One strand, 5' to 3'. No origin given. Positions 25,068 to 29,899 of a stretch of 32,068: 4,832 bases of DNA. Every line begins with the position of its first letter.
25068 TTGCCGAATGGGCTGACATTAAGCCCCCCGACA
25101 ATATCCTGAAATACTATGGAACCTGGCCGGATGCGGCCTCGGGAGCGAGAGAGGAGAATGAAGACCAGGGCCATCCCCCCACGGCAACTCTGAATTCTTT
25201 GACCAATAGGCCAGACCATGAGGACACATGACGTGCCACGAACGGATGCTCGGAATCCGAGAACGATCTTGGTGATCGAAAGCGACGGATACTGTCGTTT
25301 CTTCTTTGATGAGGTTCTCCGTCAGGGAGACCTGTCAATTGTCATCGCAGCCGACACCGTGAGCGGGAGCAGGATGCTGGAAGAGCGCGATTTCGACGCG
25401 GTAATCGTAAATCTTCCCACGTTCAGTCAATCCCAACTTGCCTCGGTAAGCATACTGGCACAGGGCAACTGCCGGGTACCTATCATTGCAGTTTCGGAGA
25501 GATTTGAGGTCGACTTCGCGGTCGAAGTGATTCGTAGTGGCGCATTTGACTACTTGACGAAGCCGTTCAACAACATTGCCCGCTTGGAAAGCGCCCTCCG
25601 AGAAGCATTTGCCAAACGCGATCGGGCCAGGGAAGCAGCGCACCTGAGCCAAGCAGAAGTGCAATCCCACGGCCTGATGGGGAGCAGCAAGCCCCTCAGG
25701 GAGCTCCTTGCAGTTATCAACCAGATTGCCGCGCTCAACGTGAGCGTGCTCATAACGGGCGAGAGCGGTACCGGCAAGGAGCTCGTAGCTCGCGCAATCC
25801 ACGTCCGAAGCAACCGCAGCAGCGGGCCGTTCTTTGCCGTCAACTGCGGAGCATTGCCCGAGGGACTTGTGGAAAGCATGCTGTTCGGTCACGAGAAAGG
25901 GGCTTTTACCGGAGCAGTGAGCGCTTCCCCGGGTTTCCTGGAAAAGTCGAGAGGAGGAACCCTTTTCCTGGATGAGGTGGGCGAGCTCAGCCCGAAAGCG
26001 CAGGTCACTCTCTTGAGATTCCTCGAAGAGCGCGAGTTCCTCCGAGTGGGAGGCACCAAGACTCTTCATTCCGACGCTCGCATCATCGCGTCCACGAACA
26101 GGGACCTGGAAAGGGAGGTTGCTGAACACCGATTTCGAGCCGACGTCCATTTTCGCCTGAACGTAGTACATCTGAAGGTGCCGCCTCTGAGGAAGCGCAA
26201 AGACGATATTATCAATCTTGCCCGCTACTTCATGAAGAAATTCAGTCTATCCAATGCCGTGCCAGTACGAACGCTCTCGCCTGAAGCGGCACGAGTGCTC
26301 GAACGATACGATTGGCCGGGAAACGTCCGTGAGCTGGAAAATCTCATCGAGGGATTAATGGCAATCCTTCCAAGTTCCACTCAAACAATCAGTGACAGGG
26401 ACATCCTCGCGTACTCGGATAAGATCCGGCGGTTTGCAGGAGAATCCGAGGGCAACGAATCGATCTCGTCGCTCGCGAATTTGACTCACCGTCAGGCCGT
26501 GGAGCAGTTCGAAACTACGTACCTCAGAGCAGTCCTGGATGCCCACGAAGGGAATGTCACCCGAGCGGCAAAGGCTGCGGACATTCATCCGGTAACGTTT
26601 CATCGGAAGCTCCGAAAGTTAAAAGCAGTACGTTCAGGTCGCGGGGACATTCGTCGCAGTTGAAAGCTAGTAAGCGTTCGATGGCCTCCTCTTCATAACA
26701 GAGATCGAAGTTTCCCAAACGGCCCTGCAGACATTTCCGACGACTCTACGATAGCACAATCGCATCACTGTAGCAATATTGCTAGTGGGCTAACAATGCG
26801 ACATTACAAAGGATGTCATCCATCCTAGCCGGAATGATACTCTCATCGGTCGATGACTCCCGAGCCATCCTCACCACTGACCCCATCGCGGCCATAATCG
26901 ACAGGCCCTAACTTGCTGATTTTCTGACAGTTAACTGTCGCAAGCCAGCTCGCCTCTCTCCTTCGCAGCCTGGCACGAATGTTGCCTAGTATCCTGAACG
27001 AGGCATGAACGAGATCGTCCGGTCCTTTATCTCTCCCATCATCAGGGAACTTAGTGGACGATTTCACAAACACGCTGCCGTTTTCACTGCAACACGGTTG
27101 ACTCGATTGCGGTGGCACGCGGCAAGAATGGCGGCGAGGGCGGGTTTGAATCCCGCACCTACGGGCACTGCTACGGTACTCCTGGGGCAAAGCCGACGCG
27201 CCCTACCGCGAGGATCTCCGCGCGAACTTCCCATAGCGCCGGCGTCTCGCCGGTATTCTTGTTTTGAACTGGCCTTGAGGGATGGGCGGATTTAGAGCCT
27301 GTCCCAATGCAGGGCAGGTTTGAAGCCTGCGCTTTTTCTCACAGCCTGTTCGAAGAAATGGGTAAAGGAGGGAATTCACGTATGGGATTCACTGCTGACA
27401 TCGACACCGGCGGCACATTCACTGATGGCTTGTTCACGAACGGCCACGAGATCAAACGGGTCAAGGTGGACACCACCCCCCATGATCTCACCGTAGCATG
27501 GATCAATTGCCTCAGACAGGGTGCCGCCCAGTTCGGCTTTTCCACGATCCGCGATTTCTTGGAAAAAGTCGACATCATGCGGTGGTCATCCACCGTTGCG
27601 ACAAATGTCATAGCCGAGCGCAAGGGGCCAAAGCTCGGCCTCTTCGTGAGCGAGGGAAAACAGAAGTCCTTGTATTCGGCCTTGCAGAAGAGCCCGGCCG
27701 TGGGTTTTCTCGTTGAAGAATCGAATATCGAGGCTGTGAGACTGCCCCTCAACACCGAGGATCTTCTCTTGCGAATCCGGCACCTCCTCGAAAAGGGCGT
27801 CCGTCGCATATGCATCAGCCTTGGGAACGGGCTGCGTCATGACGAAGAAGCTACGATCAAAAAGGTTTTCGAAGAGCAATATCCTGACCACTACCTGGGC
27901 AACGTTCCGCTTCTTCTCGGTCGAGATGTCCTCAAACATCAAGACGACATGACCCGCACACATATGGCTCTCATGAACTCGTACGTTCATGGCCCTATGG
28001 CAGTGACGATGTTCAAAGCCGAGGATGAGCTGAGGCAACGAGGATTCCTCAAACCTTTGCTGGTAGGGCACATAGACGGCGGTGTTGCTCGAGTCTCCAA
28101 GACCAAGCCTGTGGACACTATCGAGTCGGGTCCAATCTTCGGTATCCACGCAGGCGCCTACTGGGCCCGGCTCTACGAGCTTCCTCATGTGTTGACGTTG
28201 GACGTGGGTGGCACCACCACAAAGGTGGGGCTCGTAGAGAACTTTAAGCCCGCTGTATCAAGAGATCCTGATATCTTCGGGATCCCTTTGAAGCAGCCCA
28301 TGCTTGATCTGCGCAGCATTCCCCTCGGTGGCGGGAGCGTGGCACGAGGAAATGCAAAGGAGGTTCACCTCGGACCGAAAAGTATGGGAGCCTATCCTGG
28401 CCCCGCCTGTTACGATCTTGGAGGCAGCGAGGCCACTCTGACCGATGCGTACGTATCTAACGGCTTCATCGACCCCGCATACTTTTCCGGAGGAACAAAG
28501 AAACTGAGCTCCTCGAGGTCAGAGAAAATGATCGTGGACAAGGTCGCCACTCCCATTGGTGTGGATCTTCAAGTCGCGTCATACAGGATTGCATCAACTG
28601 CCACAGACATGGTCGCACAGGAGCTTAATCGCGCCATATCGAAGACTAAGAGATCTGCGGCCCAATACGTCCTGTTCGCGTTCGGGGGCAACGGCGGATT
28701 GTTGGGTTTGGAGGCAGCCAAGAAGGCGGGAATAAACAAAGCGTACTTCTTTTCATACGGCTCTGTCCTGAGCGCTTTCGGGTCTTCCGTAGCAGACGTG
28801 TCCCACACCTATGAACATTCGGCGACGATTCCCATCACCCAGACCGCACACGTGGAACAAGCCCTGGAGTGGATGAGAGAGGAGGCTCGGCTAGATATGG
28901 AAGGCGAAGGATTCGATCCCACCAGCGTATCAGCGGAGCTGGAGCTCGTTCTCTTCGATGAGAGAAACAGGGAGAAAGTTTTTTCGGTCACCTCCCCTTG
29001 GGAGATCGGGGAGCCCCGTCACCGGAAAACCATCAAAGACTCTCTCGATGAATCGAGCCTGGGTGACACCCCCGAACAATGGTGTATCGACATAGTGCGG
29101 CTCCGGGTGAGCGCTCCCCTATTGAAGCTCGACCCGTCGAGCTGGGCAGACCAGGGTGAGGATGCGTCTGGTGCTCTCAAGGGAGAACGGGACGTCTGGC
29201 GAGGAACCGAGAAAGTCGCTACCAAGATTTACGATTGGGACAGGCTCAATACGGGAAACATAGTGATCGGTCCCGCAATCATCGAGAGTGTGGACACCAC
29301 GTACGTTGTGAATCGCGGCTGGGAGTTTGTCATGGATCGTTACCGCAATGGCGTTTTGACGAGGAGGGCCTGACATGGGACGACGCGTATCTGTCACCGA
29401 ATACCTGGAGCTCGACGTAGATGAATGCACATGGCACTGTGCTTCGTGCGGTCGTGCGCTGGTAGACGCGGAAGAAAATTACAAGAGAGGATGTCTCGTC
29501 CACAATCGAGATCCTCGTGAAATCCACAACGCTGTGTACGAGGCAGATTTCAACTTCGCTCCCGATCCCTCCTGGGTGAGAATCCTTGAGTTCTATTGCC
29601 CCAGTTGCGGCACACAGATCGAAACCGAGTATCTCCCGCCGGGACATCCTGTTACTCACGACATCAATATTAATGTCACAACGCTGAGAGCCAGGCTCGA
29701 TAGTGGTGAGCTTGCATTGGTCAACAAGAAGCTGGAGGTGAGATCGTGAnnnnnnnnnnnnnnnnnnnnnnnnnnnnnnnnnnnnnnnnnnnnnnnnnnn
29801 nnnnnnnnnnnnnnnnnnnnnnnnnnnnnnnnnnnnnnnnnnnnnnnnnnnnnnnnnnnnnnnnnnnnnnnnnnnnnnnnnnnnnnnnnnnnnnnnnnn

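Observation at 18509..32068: Two tandem Apc-type (2x HyuA + Cys4 gamma + HyuB) ATP-dependent carboxylase/hydrolase gene sets of unknown substrate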

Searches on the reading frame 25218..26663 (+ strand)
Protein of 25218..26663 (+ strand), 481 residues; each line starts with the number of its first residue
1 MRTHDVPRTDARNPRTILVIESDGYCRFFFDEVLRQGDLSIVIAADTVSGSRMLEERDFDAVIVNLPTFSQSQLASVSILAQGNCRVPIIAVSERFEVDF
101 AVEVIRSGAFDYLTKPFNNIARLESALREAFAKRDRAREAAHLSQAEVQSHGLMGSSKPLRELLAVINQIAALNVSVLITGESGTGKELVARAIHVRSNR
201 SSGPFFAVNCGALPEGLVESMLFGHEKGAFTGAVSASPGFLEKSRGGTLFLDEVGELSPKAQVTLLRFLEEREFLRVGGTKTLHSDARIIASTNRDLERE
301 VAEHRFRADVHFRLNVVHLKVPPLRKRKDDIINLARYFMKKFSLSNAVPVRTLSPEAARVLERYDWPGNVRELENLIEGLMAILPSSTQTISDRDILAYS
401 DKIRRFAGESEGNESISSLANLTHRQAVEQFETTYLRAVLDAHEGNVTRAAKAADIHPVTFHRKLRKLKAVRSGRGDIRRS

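Call 3: search_protein_families(library=pfam, proteins=[window:25218-26663:+], max_evalue=0.01)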
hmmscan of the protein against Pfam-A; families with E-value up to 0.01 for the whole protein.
window:25218-26663:+ (481 aa): 11 families
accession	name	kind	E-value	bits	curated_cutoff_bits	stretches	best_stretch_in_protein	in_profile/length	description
PF00158.32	Sigma54_activat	-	1.9e-64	216.8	20.2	1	153-319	1-167/168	Sigma-54 interaction domain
PF25601.1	AAA_lid_14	-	6.9e-21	74.3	27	1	325-393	1-67/87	AAA+ ATPase lid domain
PF14532.12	Sigma54_activ_2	-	1.7e-20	74.1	25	1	154-324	1-138/138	Sigma-54 interaction domain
PF00072.30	Response_reg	-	7.4e-10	39.4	30.2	1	17-126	1-109/111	Response regulator receiver domain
PF07728.20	AAA_5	-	2.6e-09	37.6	22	1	177-297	2-125/139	AAA domain (dynein-related subfamily)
PF02954.25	HTH_8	-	2.9e-09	36.9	22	1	428-468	2-42/42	Bacterial regulatory protein, Fis family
PF00004.35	AAA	-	5.8e-05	24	21.2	1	177-311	1-128/131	ATPase family associated with various cellular activities (AAA)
PF01078.27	Mg_chelatase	-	0.00014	21.8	20.3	0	232-293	93-156/207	Magnesium chelatase, subunit ChlI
PF13556.12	HTH_30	-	0.00024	21.3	27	1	436-470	5-38/59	PucR C-terminal helix-turn-helix domain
PF13191.12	AAA_16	-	0.0037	18.2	32.6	1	154-213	3-63/167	AAA ATPase domain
PF20161.5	VpsR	-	0.0057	16.8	23.7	1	12-119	8-113/121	VpsR domain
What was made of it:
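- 25218..26663 (+): sigma-54-dependent activator with an atypical receiver domain; overlaps the D1 stop by 14 nt. Sigma54_activat, AAA_lid_14, HTH_8 and a weak Response_reg hit (call 3).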

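Call 9: search_protein_families(library=ncbifam, proteins=[window:25218-26663:+], max_evalue=0.001)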
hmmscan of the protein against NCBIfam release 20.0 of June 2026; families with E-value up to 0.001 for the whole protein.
window:25218-26663:+ (481 aa): 51 families (the best 25 are shown)
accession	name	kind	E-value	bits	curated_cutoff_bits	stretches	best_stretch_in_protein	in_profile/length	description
TIGR01818.1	ntrC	equivalog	1.2e-107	360.7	558.6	1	17-468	1-463/463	nitrogen regulation protein NR(I)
NF008469.0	PRK11361.1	equivalog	2.8e-107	359.3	714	1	15-458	5-444/461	acetoacetate metabolism transcriptional regulator AtoC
TIGR01817.1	nifA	equivalog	1.2e-98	331.2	528.85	1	132-423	175-468/534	nif-specific transcriptional activator NifA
NF051870.1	NAssimRespRegNtrX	equivalog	2.6e-97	326.6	600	1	16-468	3-450/452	nitrogen assimilation response regulator NtrX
TIGR02915.1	PEP_resp_reg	equivalog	1.5e-94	317.4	502.6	1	83-466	70-440/445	PEP-CTERM-box response regulator transcription factor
NF003451.0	PRK05022.1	equivalog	2.9e-94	316.6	476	1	134-469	173-509/512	nitric oxide reductase transcriptional regulator NorR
NF041552.1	TF_PrdR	equivalog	5.2e-92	309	795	1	121-467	238-575/577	sigma-54 dependent transcriptional regulator PrdR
NF007689.0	PRK10365.1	equivalog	4.4e-91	305.9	760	1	16-458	7-432/441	sigma-54-dependent response regulator transcription factor ZraR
NF050807.1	TransRegFlbDCaul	equivalog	5.9e-91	305.6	750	1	77-468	61-438/454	sigma-54-dependent transcriptional regulator FlbD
NF038308.1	RNA_repair_RtcR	equivalog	2.1e-89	300.8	650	1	135-465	164-505/530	RNA repair transcriptional activator RtcR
NF041946.1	LuxO_transreg_Vib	equivalog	8.5e-89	298.4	800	1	34-468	16-460/463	quorum-sensing sigma-54 dependent transcriptional regulator LuxO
NF011695.0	PRK15115.1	equivalog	7.8e-85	285.3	763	1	14-465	6-433/445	two-component system response regulator GlrR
NF008176.1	PRK10923.1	equivalog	7.1e-82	275.4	620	1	17-391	6-378/469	nitrogen regulation protein NR(I)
TIGR02329.1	propionate_PrpR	equivalog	2e-80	271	499.2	1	127-466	191-525/526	propionate catabolism operon regulatory protein PrpR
NF041906.1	V4R_TF_MobR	exception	1.2e-76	258.4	999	1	150-467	231-543/544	phenol degradation transcriptional regulator MobR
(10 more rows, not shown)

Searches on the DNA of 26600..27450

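Call 66: search_rna_families(source=window, start=26600, end=27450, threshold=evalue, max_evalue=1)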
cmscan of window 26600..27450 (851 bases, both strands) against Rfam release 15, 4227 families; matches with E-value up to 1: 1.
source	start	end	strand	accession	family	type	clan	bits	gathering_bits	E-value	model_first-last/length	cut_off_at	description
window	26824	26850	-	RF01307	sR55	Gene; snRNA; snoRNA; CD-box;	-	15.4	35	0.83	1-65/65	no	Small nucleolar RNA sR55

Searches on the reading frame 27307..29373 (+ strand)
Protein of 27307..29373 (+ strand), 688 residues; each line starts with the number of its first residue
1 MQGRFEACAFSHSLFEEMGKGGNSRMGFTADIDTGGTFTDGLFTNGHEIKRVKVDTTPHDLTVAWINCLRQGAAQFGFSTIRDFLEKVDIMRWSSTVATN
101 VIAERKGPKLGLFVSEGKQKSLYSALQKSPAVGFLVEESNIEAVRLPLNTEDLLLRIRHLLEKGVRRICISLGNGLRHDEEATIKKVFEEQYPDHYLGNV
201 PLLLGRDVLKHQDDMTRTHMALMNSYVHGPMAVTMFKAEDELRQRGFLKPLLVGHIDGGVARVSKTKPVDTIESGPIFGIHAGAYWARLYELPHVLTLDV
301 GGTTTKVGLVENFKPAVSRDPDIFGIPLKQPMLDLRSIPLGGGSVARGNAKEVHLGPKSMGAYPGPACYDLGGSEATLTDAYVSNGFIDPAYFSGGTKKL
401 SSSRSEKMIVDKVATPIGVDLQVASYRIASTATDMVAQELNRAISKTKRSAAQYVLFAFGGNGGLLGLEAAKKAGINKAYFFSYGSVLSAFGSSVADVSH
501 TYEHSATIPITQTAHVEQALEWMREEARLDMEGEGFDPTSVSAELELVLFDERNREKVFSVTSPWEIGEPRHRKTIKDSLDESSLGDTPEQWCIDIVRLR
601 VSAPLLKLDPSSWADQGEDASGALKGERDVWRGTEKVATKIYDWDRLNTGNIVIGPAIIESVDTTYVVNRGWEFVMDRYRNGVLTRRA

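Call 3: search_protein_families(library=pfam, proteins=[window:27307-29373:+], max_evalue=0.01)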
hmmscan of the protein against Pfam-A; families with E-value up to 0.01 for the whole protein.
window:27307-29373:+ (688 aa): 3 families
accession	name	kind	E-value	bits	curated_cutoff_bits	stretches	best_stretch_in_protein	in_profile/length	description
PF01968.24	Hydantoinase_A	-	2.7e-58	197.9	22.9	1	217-501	1-290/291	Hydantoinase/oxoprolinase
PF05378.19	Hydant_A_N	-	1e-17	64.9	25.2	1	32-190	4-174/176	Hydantoinase/oxoprolinase N-terminal region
PF19278.4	Hydant_A_C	-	1e-12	48.3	21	1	619-680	125-186/193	Hydantoinase/oxoprolinase C-terminal domain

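Call 9: search_protein_families(library=ncbifam, proteins=[window:27307-29373:+], max_evalue=0.001)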
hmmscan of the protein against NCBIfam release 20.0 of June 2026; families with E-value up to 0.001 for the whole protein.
window:27307-29373:+ (688 aa): 3 families
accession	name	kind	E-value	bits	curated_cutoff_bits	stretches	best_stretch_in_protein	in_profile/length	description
NF042960.1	AcphenoCarb_ApcA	equivalog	1.9e-176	588.2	1250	1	28-686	2-657/658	acetophenone carboxylase subunit alpha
NF042975.2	AcphenoCarb_ApcC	equivalog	4.2e-93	312.9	1500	2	143-685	149-710/733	acetophenone carboxylase subunit gamma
NF050156.1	CapLactmsAlpCapA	equivalog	4.4e-80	269.8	1000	2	144-684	137-685/689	caprolactamase subunit alpha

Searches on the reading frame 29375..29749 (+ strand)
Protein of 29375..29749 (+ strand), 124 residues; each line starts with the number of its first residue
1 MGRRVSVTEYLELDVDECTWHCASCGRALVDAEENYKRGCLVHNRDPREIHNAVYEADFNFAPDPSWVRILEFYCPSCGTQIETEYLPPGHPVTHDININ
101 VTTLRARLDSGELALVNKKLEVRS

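Call 3: search_protein_families(library=pfam, proteins=[window:29375-29749:+], max_evalue=0.01)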
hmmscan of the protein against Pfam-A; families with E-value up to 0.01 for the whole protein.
window:29375-29749:+ (124 aa): 9 families
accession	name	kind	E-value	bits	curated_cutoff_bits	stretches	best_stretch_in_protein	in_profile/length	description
PF08882.16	Acetone_carb_G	-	9.2e-36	123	21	1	5-107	1-111/113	Acetone carboxylase gamma subunit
PF22747.2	Zn_ribbon_DUF2089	-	0.00063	20.2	27.6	1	69-87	9-27/32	DUF2089 zinc ribbon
PF08271.17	Zn_Ribbon_TF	-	0.002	18.1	29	0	72-90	19-37/43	TFIIB zinc-binding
PF24460.1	DUF7575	-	0.003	17.3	28.5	0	19-33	3-16/28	Domain of unknown function (DUF7575)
PF13240.11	Zn_Ribbon_1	-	0.0044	17.2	25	0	74-84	1-11/23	zinc-ribbon domain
PF13248.11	Zn_ribbon_3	-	0.0053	16.6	27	0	72-83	2-13/26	zinc-ribbon domain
PF03119.21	DNA_ligase_ZBD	-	0.0076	16.6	25.8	0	75-83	2-10/27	NAD-dependent DNA ligase C4 zinc finger domain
PF24463.1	DUF7577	-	0.008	16.2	28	0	74-86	4-16/27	Domain of unknown function (DUF7577)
PF10058.14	Zn_ribbon_10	-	0.0083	16.3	24.2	0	70-81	43-53/54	ER junction formation factor lunapark, zinc ribbon finger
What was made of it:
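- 29375..29749 (+): B2: Cys4 gamma subunit of set 2, 124 aa. Acetone_carb_G E 9e-36 (call 3).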

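Call 9: search_protein_families(library=ncbifam, proteins=[window:29375-29749:+], max_evalue=0.001)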
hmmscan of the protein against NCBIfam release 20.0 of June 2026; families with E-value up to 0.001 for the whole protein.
window:29375-29749:+ (124 aa): 1 family
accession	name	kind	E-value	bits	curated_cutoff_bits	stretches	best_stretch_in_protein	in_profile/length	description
NF042974.2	AcphenoCarb_ApcB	equivalog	4.9e-55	184.9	250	1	1-120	1-120/128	acetophenone carboxylase subunit beta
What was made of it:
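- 29375..29749 (+): ApcB 185 bits (call 9).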

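Call 12: find_encoding_contigs(protein=window:29375-29749:+, flank=10000, max_places=6)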
Protein window:29375-29749:+ (124 aa): 3 contigs read that carry it; 3 places shown.
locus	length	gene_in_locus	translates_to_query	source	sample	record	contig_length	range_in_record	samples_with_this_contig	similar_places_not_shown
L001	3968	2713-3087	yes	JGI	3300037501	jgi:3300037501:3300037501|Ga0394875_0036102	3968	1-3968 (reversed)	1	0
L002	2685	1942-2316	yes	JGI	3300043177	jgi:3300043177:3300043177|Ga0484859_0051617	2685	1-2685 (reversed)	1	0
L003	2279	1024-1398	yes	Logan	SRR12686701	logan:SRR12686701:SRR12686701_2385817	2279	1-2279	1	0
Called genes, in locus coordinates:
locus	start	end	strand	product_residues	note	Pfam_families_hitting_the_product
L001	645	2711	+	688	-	PF05378:Hydant_A_N, PF01968:Hydantoinase_A, PF19278:Hydant_A_C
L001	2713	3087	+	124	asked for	PF08882:Acetone_carb_G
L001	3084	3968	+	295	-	?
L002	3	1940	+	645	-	?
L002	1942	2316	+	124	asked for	PF08882:Acetone_carb_G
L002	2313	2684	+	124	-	?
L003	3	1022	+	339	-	?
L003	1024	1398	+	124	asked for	PF08882:Acetone_carb_G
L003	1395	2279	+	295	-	?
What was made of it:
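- Tried and rejected: The gamma look-up gave only 2-4 kb contigs (call 12).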
